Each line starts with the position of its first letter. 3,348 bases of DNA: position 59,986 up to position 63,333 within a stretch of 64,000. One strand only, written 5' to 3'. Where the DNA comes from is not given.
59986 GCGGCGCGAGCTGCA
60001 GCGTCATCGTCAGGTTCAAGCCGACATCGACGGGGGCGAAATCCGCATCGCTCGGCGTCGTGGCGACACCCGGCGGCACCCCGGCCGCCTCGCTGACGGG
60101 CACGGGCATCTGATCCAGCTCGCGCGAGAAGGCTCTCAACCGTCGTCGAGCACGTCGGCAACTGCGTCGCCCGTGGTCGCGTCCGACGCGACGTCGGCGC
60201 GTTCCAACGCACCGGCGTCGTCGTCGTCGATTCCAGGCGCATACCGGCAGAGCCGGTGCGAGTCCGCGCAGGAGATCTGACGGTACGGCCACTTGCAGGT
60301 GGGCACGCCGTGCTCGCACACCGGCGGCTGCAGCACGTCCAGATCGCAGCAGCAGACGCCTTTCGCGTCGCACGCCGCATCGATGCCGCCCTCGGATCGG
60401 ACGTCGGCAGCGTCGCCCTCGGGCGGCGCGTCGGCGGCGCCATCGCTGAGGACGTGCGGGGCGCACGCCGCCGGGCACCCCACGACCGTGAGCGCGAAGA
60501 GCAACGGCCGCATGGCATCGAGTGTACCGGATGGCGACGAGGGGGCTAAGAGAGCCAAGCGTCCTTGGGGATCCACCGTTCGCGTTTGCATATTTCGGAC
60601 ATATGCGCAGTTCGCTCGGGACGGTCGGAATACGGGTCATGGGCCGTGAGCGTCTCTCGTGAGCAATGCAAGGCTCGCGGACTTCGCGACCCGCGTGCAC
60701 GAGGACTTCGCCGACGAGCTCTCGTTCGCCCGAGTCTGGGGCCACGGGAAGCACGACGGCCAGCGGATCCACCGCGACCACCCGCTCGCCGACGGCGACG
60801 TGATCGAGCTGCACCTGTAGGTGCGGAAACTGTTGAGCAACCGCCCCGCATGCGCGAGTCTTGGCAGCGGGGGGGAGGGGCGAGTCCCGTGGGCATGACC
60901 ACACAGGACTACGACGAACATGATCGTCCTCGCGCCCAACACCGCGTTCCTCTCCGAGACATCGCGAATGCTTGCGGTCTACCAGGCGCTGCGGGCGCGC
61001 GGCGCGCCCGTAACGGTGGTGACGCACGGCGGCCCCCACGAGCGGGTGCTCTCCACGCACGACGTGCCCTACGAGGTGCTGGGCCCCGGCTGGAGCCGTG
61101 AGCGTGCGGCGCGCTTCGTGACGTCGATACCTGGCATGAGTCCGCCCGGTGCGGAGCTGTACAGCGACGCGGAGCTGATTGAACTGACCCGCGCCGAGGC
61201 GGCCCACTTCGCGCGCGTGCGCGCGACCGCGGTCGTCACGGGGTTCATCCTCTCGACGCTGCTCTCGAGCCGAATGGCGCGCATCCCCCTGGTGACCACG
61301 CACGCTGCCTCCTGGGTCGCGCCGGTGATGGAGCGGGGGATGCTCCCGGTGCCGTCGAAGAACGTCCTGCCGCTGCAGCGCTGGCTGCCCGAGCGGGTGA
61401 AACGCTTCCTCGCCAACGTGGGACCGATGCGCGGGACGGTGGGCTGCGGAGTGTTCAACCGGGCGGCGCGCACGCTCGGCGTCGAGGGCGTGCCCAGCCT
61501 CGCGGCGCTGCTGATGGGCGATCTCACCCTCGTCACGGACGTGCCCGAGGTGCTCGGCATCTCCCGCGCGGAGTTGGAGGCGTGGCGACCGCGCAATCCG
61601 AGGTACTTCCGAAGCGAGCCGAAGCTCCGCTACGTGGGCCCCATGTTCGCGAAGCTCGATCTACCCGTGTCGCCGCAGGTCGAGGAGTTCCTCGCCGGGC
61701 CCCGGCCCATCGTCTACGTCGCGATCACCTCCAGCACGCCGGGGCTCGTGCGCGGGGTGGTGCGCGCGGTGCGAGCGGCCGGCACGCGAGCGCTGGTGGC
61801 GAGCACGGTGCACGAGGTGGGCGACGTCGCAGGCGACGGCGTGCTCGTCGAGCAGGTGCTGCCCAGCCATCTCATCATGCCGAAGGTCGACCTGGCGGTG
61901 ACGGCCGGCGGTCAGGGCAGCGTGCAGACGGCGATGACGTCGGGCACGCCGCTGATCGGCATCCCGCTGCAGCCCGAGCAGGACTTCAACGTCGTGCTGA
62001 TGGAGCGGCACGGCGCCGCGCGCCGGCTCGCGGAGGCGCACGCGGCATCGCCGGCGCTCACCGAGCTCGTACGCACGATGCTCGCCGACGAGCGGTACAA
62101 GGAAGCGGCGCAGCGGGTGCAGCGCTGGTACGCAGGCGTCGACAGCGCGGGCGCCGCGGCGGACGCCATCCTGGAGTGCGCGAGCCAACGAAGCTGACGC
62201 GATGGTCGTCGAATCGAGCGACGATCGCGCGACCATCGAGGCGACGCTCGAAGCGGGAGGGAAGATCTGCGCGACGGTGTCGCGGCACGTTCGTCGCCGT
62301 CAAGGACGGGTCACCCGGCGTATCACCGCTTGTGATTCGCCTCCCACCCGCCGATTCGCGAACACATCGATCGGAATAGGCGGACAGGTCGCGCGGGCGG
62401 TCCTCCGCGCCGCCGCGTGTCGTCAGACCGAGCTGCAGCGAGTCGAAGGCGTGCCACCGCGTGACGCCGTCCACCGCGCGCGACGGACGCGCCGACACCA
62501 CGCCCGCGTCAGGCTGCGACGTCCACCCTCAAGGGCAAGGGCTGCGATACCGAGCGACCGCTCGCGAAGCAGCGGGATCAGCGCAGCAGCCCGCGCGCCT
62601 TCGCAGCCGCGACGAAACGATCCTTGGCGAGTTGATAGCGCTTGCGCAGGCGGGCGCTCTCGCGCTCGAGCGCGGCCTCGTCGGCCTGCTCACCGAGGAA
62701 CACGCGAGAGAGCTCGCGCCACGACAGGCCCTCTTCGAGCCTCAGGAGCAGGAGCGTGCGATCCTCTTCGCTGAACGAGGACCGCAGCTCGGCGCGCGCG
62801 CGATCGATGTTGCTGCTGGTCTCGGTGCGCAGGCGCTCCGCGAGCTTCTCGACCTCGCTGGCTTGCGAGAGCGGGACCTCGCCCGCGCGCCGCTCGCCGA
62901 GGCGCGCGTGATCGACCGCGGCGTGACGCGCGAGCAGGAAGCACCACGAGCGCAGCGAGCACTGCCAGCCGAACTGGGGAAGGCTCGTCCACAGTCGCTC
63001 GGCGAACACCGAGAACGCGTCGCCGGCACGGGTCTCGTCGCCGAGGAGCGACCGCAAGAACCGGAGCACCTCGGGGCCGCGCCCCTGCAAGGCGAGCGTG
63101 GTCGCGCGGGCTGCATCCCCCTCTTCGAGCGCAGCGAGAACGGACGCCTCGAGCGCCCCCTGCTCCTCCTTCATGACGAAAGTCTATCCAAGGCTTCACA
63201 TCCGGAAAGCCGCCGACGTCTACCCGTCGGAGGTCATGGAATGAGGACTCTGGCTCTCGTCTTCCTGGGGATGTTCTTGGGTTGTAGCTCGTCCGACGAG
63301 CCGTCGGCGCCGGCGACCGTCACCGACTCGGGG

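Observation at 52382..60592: Three direct copies of a 41-52 bp hairpin element, each just upstream of a minus-strand start codon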

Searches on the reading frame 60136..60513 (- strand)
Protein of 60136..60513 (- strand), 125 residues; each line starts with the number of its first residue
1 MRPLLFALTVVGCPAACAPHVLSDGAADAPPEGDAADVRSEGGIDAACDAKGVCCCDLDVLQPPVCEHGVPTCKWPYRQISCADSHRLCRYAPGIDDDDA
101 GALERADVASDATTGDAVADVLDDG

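Call 15: search_protein_families(library=pfam, max_evalue=0.01, proteins=[window:60139-60513:-])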
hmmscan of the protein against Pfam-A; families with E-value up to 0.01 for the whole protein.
seq(125 aa): 0 families

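Call 30: find_encoding_contigs(protein=window:60136-60513:-, flank=10000, max_places=10)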
Protein window:60136-60513:- (125 aa): 2 contigs read that carry it; 2 places shown.
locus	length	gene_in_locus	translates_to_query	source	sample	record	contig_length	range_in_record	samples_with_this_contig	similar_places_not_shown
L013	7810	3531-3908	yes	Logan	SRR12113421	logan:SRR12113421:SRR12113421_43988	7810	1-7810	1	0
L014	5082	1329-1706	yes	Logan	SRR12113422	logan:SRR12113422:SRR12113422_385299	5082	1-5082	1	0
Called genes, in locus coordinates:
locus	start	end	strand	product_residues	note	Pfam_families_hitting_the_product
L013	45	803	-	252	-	-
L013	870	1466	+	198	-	PF04542:Sigma70_r2 (weak)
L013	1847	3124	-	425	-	PF00201:UDPGT, PF06722:EryCIII-like_C (weak), PF04101:Glyco_tran_28_C (weak)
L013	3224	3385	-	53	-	PF02824:TGS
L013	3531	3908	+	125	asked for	-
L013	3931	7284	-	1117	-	PF15780:ASH (faint), PF22073:Cep192_D4 (faint), PF22544:HYDIN_VesB_CFA65-like_Ig (faint)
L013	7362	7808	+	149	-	?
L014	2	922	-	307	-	?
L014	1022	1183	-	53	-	PF02824:TGS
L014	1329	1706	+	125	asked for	-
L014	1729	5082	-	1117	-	PF15780:ASH (faint), PF22073:Cep192_D4 (faint), PF22544:HYDIN_VesB_CFA65-like_Ig (faint)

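Call 47: find_homologous_proteins(query=window:60136-60513:-, max_evalue=0.001)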
Query window:60136-60513:- (125 aa): 1 proteins with E <= 0.001 among 38 candidates.
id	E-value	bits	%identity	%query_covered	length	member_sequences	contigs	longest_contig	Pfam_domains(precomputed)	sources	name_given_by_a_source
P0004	7.7e-77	274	100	100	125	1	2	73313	-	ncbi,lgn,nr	ncbi:MAG: hypothetical protein HYV09_02440 [Deltaproteobacteria bacterium]|nr:hypothetical protein [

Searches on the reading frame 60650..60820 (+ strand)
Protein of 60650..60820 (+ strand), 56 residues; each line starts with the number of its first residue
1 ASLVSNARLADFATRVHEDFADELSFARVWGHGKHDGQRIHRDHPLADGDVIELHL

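Call 34: search_protein_families(library=pfam, max_evalue=1, proteins=[window:60650-60820:+])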
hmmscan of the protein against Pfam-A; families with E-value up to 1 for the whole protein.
window:60650-60820:+ (56 aa): 1 family
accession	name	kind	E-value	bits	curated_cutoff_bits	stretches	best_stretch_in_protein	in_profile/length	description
PF02824.27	TGS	-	2e-10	41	22.2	1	6-54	16-58/60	TGS domain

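Call 60: search_protein_families(library=ncbifam, max_evalue=0.01, proteins=[window:60650-60820:+])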
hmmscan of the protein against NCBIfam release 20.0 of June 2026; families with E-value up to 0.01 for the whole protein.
window:60650-60820:+ (56 aa): 1 family
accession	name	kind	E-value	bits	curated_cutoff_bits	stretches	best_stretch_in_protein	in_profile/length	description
NF007171.0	PRK09602.1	subfamily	0.0033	16.3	387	1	5-54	348-393/397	YchF-related putative GTPase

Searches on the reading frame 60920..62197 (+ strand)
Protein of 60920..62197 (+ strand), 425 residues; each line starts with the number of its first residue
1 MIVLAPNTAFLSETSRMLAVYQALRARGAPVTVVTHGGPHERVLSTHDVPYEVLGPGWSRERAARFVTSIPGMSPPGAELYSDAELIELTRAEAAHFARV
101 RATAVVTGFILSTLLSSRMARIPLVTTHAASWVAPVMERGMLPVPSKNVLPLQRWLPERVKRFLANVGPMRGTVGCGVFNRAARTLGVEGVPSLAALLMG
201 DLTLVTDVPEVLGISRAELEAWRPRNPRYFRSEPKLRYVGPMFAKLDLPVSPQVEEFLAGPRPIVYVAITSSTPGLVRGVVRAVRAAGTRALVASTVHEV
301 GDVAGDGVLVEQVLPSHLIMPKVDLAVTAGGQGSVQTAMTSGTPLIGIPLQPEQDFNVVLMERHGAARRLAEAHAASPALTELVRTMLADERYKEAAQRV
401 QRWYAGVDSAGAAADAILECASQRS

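Call 15: search_protein_families(library=pfam, max_evalue=0.01, proteins=[window:60920-62197:+])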
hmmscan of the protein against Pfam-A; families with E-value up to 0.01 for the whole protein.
window:60920-62197:+ (425 aa): 3 families
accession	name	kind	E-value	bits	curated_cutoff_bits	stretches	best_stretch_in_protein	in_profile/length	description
PF00201.24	UDPGT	-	1.7e-10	40.8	19.5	1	318-400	336-418/499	UDP-glucoronosyl and UDP-glucosyl transferase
PF06722.18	EryCIII-like_C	-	3.6e-08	33.9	31.7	1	306-401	31-126/145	Erythromycin biosynthesis protein CIII-like, C-terminal domain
PF04101.22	Glyco_tran_28_C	-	3.6e-06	27.5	22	1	318-396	67-149/166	Glycosyltransferase family 28 C-terminal domain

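Call 20: find_encoding_contigs(protein=window:60920-62197:+, flank=10000, max_places=10)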
Protein window:60920-62197:+ (425 aa): 1 contig read that carries it; 1 place shown.
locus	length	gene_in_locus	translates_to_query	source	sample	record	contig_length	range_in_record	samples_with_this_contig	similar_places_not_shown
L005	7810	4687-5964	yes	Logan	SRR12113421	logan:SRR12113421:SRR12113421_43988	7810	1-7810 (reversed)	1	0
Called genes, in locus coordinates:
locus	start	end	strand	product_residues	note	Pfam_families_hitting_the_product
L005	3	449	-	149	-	?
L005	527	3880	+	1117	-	PF15780:ASH (faint), PF22073:Cep192_D4 (faint), PF22544:HYDIN_VesB_CFA65-like_Ig (faint)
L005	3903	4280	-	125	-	-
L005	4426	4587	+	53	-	PF02824:TGS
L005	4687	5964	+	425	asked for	PF00201:UDPGT, PF06722:EryCIII-like_C (weak), PF04101:Glyco_tran_28_C (weak)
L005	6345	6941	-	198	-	PF04542:Sigma70_r2 (weak)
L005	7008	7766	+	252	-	-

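Call 21: list_cluster_members(proteins=[window:60920-62197:+, window:56760-60113:+, window:60136-60513:-, window:51315-52238:+, window:50283-51170:+, window:54045-55838:-])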
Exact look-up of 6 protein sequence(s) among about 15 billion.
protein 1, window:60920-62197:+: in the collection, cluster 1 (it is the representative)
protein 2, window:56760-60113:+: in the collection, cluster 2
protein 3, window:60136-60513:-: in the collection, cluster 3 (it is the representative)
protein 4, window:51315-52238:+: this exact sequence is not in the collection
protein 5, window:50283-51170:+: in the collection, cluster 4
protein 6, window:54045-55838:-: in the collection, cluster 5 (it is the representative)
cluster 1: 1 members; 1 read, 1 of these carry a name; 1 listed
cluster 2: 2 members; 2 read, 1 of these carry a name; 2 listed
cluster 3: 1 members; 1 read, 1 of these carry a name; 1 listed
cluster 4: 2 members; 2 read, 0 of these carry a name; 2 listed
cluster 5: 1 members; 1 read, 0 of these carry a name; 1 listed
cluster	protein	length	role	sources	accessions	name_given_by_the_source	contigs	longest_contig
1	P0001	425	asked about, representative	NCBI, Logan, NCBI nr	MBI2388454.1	MAG: glycosyltransferase family 1 protein [Deltaproteobacteria bacterium] | glycosyltransferase family 1 protein [Deltaproteobacteria bacterium]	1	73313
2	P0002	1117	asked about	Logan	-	-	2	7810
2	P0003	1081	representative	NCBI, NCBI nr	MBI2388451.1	MAG: choice-of-anchor D domain-containing protein [Deltaproteobacteria bacterium] | choice-of-anchor D domain-containing protein [Deltaproteobacteria bacterium]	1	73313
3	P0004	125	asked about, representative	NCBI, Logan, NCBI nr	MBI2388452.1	MAG: hypothetical protein HYV09_02440 [Deltaproteobacteria bacterium] | hypothetical protein [Deltaproteobacteria bacterium]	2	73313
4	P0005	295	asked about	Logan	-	-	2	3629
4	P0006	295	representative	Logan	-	-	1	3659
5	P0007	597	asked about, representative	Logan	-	-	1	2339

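Call 31: find_homologous_proteins(query=window:60920-62197:+, max_evalue=1e-30)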
Query window:60920-62197:+ (425 aa): 839 proteins with E <= 1e-30 among 8000 candidates; the best 120 are listed.
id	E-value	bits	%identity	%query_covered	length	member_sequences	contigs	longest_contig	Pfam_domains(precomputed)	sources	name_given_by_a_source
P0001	3.4e-272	921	100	100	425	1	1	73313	PF00201.25,PF04101.23,PF06722.19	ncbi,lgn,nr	ncbi:MAG: glycosyltransferase family 1 protein [Deltaproteobacteria bacterium]|nr:glycosyltransferas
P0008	2.9e-161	555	62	99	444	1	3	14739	PF00201.25,PF06722.19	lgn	-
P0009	1.4e-159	550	62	99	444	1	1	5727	PF00201.25,PF06722.19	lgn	-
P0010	8.5e-156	537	60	99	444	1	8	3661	PF00201.25,PF06722.19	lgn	-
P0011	5.6e-150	518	62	97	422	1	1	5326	PF00201.25,PF06722.19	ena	-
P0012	1.4e-148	514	59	100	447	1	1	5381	PF00201.25,PF06722.19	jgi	jgi:UDP:flavonoid glycosyltransferase YjiC (YdhE family)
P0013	2.9e-148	512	59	99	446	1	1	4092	PF00201.25,PF04101.23,PF06722.19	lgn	-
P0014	4.8e-144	499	59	99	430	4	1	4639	PF00201.25,PF04101.23,PF06722.19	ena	-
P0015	1.3e-142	494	57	99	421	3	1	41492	PF00201.25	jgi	-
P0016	3.0e-142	493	57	99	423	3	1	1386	PF00201.25,PF04101.23,PF06722.19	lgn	-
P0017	9.9e-141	488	56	95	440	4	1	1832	PF00201.25,PF04101.23,PF06722.19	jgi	jgi:UDP:flavonoid glycosyltransferase YjiC (YdhE family)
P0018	2.4e-140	486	57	99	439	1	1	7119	PF00201.25,PF04101.23,PF06722.19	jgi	-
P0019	2.4e-140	486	59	99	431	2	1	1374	PF00201.25,PF04101.23,PF06722.19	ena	-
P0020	2.6e-140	486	56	95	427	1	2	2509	PF00201.25,PF04101.23,PF06722.19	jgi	jgi:UDP:flavonoid glycosyltransferase YjiC (YdhE family)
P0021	2.8e-140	486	56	100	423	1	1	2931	PF00201.25,PF04101.23,PF06722.19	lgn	-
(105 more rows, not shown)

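Call 39: find_encoding_contigs(protein=P0006, flank=10000, max_places=10)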
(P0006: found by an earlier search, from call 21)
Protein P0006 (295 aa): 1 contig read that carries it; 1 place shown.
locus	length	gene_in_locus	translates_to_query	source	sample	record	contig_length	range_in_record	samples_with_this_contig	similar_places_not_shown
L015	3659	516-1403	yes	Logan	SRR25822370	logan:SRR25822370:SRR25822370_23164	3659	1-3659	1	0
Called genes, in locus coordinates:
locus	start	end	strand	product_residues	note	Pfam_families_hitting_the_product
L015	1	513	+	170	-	?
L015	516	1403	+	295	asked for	PF00528:BPD_transp_1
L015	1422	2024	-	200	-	-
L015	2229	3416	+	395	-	-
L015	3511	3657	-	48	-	?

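Call 40: find_encoding_contigs(protein=P0007, flank=10000, max_places=10)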
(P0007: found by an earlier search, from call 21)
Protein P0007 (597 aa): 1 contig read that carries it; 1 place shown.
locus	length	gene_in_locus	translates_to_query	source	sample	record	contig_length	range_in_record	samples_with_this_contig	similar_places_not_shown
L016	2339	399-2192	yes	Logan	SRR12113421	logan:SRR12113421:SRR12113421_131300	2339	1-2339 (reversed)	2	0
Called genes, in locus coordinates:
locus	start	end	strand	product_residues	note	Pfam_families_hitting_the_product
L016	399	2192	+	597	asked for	PF07719:TPR_2 (faint), PF13414:TPR_11 (faint)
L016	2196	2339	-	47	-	?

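Call 53: find_encoding_contigs(protein=P0005, flank=10000, max_places=10)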
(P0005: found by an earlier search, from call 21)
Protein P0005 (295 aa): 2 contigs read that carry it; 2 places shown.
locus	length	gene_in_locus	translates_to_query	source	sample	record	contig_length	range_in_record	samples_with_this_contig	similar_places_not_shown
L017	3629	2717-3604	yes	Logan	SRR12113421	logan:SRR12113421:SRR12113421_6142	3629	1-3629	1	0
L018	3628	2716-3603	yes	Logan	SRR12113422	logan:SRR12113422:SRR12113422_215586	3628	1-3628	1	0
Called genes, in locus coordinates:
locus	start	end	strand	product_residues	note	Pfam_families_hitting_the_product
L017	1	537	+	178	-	?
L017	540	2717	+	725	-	PF01547:SBP_bac_1, PF13416:SBP_bac_8, PF00528:BPD_transp_1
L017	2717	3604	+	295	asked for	PF00528:BPD_transp_1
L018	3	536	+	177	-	?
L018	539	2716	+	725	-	PF01547:SBP_bac_1, PF13416:SBP_bac_8, PF00528:BPD_transp_1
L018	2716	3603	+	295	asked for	PF00528:BPD_transp_1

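Call 61: find_encoding_contigs(protein=P0008, flank=10000, max_places=4)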
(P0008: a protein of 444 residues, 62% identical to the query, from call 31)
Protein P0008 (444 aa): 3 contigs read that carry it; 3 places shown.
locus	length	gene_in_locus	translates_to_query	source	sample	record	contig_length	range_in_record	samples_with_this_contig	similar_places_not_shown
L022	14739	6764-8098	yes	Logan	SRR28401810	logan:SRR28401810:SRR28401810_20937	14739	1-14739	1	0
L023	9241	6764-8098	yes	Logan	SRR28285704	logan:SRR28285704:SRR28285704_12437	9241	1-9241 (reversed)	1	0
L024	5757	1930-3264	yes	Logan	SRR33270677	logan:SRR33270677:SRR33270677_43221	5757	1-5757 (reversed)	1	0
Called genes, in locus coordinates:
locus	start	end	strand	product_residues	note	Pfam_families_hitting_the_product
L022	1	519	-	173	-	?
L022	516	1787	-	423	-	PF12704:MacB_PCD, PF02687:FtsX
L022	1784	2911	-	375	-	PF25917:BSH_RND (weak), PF25919:BSH_CusB (faint), PF25973:BSH_CzcB, PF25954:Beta-barrel_RND_2, PF25989:YknX_C (weak)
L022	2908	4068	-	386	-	PF07690:MFS_1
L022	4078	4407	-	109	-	-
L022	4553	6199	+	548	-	PF02771:Acyl-CoA_dh_N (weak), PF02770:Acyl-CoA_dh_M, PF00441:Acyl-CoA_dh_1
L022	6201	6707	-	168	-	PF12802:MarR_2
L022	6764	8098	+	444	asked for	PF00201:UDPGT, PF06722:EryCIII-like_C (weak)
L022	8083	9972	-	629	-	PF00501:AMP-binding, PF23024:AMP-dom_DIP2-like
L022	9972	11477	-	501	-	PF01039:Carboxyl_trans, PF03255:ACCA (faint)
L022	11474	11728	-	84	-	PF00550:PP-binding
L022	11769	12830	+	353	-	PF00108:Thiolase_N (weak), PF08545:ACP_syn_III, PF08541:ACP_syn_III_C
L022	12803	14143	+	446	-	PF00501:AMP-binding, PF13193:AMP-binding_C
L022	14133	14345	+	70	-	-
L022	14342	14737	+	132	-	?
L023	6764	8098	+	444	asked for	PF00201:UDPGT, PF06722:EryCIII-like_C (weak)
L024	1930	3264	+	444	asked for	PF00201:UDPGT, PF06722:EryCIII-like_C (weak)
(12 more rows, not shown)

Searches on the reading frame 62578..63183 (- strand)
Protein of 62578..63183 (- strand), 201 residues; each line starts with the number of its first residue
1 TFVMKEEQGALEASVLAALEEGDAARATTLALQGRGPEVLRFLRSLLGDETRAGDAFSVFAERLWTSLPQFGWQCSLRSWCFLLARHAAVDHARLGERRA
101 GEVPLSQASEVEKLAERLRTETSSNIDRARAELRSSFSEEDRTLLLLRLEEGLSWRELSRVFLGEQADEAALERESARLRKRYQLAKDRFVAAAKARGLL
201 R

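Call 15: search_protein_families(library=pfam, max_evalue=0.01, proteins=[window:62578-63183:-])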
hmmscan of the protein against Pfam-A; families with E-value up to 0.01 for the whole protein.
window:62578-63183:- (201 aa): 1 family
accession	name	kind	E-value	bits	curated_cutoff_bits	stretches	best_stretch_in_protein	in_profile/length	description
PF04542.20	Sigma70_r2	-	2.7e-06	27.5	24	1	36-94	6-66/71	Sigma-70 region 2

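Call 44: list_cluster_members(proteins=[window:62578-63174:-, window:63241-63999:+, window:46949-48103:+, window:45964-46440:+, window:41805-44090:-])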
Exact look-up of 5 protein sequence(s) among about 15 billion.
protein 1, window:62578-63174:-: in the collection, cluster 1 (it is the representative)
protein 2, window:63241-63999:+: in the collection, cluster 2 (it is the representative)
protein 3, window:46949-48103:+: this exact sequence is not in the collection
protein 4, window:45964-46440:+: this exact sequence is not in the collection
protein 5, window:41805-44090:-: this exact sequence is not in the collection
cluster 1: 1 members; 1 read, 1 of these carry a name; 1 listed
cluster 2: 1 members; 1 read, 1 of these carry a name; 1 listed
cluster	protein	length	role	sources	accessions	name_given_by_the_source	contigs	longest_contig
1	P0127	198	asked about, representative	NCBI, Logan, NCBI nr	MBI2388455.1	MAG: sigma-70 family RNA polymerase sigma factor [Deltaproteobacteria bacterium] | sigma-70 family RNA polymerase sigma factor [Deltaproteobacteria bacterium]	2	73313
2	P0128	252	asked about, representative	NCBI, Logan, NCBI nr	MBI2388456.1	MAG: hypothetical protein HYV09_02460 [Deltaproteobacteria bacterium] | hypothetical protein [Deltaproteobacteria bacterium]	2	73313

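Call 60: search_protein_families(library=ncbifam, max_evalue=0.01, proteins=[window:62578-63174:-])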
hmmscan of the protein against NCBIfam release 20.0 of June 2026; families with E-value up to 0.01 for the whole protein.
window:62578-63174:- (198 aa): 23 families
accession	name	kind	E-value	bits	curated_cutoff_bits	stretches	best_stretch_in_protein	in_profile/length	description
TIGR02937.1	sigma70-ECF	superfamily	9.5e-10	38.3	42.9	1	34-157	12-141/165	sigma-70 family RNA polymerase sigma factor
NF009166.1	PRK12513.1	equivalog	2.5e-08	33.9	206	1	9-159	9-164/193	RNA polymerase sigma factor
TIGR02989.1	Sig-70_gvs1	subfamily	7.6e-07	29.2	124.55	1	29-178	7-152/158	RNA polymerase sigma-70 factor, Rhodopirellula/Verrucomicrobium family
NF058625.1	sigma_PG0214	equivalog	1.2e-06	28.4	130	1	35-159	16-139/170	GFO_1088 family ECF-type sigma factor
TIGR02959.1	SigZ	equivalog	1.5e-05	24.9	168.65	1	37-157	9-124/170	RNA polymerase sigma factor SigZ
TIGR02952.1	Sig70_famx2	equivalog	4e-05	23.6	206.45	1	36-159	24-148/170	ECF subfamily RNA polymerase sigma factor, BldN family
TIGR02950.1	SigM_subfam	subfamily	4e-05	23.5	147.95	1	35-159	12-136/159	RNA polymerase sigma factor, SigM family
NF007227.0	PRK09645.1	subfamily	8e-05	22.6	202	1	29-113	18-104/177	sigma-70 family RNA polymerase sigma factor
NF008894.0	PRK11924.3-1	equivalog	0.0001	22.4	258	1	6-158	6-158/188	RNA polymerase sigma factor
NF009168.0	PRK12515.1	subfamily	0.00013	21.5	236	1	7-144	7-142/189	RNA polymerase sigma factor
NF008888.0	PRK11922.1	equivalog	0.00017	21.3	204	1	9-156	17-171/231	RNA polymerase sigma factor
NF007215.0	PRK09637.1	equivalog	0.00019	21.5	212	1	38-157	16-130/181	RNA polymerase sigma factor SigZ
NF009187.0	PRK12535.1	equivalog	0.00026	20.7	290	1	18-121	22-119/197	RNA polymerase sigma factor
NF007230.0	PRK09648.1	subfamily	0.00041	20.1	209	1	2-159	7-167/195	RNA polymerase sigma factor ShbA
NF007220.0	PRK09639.1-5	equivalog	0.00061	19.6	260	1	36-97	16-77/181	RNA polymerase sigma factor SigX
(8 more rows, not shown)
